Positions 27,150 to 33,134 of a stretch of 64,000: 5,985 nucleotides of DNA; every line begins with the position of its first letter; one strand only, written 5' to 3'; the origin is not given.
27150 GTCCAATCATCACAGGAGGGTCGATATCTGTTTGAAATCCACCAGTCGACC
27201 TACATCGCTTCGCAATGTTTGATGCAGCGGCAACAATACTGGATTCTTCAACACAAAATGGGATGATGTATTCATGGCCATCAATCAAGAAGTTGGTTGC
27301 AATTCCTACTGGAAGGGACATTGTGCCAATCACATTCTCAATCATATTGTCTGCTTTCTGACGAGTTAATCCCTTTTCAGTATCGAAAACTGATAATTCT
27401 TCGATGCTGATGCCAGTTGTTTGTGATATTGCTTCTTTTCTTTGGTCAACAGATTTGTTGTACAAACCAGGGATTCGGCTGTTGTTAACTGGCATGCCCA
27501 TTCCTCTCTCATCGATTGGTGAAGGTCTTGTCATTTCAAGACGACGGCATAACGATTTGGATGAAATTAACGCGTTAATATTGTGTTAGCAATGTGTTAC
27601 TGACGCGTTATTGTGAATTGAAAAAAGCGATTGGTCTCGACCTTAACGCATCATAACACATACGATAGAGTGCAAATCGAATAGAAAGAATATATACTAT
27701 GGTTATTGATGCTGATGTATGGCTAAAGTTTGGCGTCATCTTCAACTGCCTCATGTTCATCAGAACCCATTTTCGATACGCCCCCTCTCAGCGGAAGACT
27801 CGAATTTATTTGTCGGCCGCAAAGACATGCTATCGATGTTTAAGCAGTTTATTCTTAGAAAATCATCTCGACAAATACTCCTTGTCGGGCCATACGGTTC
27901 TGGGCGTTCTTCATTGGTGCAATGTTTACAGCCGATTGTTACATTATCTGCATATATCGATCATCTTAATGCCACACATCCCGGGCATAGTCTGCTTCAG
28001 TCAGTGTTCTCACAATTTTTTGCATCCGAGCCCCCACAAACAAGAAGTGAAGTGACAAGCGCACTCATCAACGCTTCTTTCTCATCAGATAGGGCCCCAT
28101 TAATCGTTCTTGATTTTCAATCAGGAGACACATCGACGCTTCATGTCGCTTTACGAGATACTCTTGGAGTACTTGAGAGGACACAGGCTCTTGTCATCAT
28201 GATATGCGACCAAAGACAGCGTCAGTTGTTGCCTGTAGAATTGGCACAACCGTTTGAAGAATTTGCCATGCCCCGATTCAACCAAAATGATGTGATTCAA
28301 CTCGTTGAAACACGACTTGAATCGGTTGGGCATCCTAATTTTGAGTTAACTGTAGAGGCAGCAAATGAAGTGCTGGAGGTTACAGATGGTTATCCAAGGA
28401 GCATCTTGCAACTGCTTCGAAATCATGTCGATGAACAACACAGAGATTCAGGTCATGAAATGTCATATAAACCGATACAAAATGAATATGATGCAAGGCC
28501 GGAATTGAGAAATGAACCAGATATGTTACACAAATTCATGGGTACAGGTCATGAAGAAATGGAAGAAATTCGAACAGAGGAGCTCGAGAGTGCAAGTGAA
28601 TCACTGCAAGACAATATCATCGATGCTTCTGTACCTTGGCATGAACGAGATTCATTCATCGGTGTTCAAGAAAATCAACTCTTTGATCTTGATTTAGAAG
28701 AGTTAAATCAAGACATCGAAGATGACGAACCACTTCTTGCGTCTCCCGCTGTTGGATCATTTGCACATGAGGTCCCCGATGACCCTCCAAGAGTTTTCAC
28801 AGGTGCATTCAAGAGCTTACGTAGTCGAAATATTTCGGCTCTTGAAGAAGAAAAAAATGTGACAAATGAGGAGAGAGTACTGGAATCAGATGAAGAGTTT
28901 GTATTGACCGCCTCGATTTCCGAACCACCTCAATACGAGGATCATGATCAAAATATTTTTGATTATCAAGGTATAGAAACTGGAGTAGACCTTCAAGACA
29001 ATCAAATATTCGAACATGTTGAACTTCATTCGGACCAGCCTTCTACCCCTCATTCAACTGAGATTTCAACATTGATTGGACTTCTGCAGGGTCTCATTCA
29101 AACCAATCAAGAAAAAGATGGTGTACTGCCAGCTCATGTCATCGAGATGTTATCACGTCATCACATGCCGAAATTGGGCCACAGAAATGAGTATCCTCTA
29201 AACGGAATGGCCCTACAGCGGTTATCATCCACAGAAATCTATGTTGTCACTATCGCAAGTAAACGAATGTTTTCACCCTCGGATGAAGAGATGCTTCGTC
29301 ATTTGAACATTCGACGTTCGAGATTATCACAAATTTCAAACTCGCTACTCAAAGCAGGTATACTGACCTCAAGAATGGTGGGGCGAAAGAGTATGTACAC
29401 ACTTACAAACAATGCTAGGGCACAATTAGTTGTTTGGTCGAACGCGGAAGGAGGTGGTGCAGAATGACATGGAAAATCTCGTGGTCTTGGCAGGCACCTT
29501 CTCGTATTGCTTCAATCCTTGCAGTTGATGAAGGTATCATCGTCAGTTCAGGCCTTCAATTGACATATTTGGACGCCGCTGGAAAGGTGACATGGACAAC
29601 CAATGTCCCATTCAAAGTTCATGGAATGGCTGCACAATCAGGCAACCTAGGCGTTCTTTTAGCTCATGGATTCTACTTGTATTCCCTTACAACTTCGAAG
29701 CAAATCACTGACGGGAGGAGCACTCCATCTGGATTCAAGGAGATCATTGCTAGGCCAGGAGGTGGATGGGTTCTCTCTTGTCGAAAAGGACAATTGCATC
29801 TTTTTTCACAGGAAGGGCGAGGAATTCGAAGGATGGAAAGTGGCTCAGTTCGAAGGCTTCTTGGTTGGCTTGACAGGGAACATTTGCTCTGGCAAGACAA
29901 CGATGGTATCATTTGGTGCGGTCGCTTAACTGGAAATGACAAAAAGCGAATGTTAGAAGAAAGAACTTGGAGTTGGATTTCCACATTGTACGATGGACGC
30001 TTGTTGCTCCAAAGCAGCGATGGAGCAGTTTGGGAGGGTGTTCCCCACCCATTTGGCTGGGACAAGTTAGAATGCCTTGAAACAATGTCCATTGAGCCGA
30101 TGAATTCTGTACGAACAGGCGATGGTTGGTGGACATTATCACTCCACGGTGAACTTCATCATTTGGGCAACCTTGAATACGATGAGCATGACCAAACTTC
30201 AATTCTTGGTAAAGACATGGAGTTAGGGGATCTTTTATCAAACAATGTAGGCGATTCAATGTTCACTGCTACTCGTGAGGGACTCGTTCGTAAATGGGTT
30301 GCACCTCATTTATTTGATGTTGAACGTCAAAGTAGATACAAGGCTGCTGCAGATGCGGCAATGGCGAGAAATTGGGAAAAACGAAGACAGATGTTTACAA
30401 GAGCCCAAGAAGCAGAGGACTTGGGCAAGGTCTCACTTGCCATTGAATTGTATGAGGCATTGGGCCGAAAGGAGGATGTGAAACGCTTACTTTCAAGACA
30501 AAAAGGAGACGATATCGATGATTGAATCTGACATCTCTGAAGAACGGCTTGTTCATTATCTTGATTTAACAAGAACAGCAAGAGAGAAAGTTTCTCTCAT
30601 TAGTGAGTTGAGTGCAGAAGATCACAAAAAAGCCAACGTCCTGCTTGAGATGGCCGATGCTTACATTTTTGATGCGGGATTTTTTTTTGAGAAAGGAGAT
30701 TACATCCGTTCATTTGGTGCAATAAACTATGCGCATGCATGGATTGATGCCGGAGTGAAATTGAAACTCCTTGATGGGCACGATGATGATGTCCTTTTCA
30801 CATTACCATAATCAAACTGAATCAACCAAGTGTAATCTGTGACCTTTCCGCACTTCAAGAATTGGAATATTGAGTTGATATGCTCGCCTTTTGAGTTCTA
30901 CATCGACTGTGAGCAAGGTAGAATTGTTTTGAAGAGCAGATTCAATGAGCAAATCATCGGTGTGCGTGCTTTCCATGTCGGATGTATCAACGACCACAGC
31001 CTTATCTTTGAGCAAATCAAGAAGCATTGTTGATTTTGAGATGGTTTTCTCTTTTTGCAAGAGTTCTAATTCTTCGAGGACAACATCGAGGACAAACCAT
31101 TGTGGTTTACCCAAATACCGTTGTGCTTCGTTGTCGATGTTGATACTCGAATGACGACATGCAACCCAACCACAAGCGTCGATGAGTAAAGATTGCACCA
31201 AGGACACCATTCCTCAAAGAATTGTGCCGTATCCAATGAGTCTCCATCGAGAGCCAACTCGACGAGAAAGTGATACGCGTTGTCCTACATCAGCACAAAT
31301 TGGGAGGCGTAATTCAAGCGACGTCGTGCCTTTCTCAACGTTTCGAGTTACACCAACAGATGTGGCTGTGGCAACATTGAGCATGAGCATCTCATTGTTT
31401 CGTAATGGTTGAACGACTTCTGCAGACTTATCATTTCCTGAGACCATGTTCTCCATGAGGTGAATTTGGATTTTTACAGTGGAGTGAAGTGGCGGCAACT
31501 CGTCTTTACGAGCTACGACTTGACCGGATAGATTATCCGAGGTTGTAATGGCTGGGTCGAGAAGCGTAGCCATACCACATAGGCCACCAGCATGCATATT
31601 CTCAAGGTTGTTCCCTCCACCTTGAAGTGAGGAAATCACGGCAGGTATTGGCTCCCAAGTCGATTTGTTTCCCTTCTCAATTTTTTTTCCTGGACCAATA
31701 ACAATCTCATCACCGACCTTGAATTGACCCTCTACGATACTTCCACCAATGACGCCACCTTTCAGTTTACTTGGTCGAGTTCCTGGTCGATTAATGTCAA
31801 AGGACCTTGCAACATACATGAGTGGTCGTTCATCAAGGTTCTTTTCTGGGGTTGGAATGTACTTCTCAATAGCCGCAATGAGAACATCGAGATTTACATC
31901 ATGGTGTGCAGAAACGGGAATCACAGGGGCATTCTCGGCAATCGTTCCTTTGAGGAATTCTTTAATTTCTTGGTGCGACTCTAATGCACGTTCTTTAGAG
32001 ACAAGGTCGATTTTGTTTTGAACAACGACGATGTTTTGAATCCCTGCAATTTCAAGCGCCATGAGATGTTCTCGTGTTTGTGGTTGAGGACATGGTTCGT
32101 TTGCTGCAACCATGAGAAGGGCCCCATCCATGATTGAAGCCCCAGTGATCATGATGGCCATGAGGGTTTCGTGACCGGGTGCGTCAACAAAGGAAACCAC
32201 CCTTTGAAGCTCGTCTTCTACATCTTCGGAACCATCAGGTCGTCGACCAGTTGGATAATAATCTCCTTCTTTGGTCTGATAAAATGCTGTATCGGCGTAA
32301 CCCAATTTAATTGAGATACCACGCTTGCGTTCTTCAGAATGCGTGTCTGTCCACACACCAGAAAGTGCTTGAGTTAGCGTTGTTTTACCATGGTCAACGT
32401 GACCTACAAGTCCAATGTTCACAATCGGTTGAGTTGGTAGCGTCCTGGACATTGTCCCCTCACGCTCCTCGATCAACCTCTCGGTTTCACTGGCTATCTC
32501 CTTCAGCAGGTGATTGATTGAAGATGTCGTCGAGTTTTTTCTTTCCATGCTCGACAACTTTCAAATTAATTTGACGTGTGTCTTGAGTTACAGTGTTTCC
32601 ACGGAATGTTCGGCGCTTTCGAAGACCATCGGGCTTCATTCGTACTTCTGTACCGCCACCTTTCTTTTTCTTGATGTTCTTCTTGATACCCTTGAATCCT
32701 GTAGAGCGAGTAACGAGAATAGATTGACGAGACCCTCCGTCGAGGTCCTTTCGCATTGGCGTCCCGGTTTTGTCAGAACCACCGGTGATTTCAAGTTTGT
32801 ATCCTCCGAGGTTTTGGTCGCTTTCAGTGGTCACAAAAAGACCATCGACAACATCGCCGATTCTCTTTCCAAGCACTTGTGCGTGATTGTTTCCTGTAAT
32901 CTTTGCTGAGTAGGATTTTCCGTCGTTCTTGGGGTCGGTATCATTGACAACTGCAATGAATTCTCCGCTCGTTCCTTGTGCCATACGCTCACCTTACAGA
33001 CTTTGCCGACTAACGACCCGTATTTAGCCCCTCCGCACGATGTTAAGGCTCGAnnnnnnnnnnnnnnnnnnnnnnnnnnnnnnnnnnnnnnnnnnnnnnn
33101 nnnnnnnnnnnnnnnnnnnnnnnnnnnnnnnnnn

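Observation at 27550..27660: Helically phased GYGTTA repeat array between HMG-CoA reductase and an NTPase-wHTH gene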

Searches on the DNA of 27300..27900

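Call 69: search_rna_families(source=window, start=27300, end=27900, threshold=evalue, max_evalue=1)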
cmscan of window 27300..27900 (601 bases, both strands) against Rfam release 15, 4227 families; matches with E-value up to 1: 2.
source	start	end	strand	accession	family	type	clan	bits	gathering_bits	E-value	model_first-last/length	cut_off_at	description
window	27620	27792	-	RF01775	RsaOG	Gene; sRNA;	-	20.8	50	0.88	1-147/147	no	RNA S.aureus Orsay G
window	27529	27671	-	RF00623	P1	Gene;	-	16.4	100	0.71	1-180/180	no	Pseudomonas sRNA P1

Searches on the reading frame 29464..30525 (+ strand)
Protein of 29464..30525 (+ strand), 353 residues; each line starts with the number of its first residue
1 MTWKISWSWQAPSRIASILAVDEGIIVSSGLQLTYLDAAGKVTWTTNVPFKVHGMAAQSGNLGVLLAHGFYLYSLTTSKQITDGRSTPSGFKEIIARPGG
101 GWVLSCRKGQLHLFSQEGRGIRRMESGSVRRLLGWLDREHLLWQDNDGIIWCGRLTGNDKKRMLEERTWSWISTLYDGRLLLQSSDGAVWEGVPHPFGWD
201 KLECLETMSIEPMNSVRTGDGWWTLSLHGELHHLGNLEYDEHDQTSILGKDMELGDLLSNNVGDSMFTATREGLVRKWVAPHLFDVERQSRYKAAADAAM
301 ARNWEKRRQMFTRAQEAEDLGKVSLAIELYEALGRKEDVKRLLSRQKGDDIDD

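Call 74: search_solved_structures(query=window:29464-30525:+, max_evalue=5)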
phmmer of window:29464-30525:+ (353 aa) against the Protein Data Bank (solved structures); distinct sequences matched with E-value up to 5: 3.
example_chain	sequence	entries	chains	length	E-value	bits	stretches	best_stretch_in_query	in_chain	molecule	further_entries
7coy_aL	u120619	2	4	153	0.024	17.1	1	36-79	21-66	Photosystem I protein PsaL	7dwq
9s6p_L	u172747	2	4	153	0.033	16.6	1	36-75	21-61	PsaL | Photosystem I protein PsaL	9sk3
4h3w_A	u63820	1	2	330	1.9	10.8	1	185-271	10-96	hypothetical protein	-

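Call 80: search_protein_families(library=pfam, proteins=[window:29464-30525:+], max_evalue=0.01)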
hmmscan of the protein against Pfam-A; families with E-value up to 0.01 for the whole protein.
window:29464-30525:+ (353 aa): 0 families

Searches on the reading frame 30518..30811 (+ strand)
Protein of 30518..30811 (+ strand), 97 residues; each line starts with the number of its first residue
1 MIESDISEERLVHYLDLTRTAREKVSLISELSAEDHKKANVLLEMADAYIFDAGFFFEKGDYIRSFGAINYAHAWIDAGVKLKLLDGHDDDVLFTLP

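Call 80: search_protein_families(library=pfam, proteins=[window:30518-30811:+], max_evalue=0.01)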
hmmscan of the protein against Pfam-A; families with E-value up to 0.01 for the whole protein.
window:30518-30811:+ (97 aa): 1 family
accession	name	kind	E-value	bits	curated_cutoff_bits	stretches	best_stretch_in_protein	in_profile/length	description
PF04010.18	DUF357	-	4.5e-19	68.7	29.4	1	14-85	2-73/73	Protein of unknown function (DUF357)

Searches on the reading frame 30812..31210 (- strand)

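Call 22: search_protein_families(library=pfam, proteins=[window:30812-31210:-], max_evalue=0.001)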
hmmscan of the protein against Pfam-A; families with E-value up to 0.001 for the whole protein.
window:30812-31210:- (132 aa): 1 family
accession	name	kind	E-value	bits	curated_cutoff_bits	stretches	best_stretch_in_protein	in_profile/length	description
PF18477.7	PIN_9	-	9.8e-10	39.1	26.3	1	9-122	2-115/116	PIN like domain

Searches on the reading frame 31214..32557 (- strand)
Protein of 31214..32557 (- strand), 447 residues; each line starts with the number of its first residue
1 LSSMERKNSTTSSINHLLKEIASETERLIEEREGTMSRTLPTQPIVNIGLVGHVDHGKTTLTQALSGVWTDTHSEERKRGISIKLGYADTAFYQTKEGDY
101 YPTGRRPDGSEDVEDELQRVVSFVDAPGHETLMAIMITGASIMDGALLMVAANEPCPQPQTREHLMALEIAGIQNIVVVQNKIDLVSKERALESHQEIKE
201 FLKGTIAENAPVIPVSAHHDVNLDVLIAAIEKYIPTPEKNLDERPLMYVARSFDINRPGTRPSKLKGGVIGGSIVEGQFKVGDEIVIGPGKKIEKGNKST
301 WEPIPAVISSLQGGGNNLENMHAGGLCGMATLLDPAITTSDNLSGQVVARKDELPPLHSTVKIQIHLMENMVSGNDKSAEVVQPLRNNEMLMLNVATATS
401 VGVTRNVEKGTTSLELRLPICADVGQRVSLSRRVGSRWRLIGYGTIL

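Call 22: search_protein_families(library=pfam, proteins=[window:31214-32557:-], max_evalue=0.001)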
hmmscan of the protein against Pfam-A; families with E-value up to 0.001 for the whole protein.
window:31214-32557:- (447 aa): 4 families
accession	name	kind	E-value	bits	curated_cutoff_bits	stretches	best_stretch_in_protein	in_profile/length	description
PF00009.33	GTP_EFTU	-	1.3e-35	123.2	26.5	1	44-236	2-188/188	Elongation factor Tu GTP binding domain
PF09173.17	eIF2_C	-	1.9e-26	92.5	22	1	360-446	2-86/86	Initiation factor eIF2 gamma, C terminal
PF03144.31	GTP_EFTU_D2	-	7.6e-08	33.1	30.3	1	267-334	1-61/73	Elongation factor Tu domain 2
PF03193.22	RsgA_GTPase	-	0.0002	21.7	30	0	141-231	21-105/174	RsgA GTPase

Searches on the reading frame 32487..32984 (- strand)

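Call 22: search_protein_families(library=pfam, proteins=[window:32487-32984:-], max_evalue=0.001)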
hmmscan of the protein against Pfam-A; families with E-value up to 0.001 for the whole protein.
window:32487-32984:- (165 aa): 1 family
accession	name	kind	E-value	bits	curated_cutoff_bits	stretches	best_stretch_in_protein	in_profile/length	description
PF01092.24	Ribosomal_S6e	-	1.8e-28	99.3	26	1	20-155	9-124/125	Ribosomal protein S6e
